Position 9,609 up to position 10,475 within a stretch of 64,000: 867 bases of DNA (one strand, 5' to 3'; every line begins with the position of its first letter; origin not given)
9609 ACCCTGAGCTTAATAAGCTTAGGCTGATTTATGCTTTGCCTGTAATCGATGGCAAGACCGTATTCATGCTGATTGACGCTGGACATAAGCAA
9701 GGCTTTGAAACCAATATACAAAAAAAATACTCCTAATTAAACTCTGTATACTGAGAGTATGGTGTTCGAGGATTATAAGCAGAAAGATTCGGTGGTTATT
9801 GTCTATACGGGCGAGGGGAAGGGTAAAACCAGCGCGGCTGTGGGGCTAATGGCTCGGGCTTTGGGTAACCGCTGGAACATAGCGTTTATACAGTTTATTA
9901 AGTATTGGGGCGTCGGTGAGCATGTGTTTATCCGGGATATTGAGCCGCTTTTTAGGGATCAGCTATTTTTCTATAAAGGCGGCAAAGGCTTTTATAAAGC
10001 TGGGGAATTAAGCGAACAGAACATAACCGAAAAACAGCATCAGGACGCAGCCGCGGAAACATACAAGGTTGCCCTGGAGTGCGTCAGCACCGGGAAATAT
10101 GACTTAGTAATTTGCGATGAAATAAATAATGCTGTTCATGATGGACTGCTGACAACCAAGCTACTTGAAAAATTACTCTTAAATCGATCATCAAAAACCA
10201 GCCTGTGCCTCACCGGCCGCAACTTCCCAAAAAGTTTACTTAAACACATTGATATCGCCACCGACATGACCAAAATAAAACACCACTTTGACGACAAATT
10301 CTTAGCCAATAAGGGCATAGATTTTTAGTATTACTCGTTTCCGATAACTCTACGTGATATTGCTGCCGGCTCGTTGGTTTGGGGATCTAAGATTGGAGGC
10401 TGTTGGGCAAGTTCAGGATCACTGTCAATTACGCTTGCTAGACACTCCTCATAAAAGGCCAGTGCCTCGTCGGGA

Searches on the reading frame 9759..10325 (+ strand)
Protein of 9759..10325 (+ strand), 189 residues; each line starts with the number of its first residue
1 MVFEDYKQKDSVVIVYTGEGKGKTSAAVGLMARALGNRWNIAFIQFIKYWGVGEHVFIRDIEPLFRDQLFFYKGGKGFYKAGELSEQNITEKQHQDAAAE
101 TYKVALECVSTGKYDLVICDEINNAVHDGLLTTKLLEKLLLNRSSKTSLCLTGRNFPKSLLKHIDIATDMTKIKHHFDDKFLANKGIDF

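Call 40: find_encoding_contigs(protein=window:9759-10325:+, flank=10000, max_places=1)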
Protein window:9759-10325:+ (189 aa): 1 contig read that carries it; 1 place shown.
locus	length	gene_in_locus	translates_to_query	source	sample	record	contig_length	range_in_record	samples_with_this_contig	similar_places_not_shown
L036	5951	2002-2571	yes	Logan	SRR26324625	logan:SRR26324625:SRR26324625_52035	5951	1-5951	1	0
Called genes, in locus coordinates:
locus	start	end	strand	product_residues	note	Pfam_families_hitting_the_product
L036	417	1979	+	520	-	-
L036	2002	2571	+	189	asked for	PF02572:CobA_CobO_BtuR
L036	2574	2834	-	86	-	-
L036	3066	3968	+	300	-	-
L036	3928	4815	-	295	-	-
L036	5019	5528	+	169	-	PF06414:Zeta_toxin, PF08433:KTI12, PF13671:AAA_33, PF13207:AAA_17 (weak)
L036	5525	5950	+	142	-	?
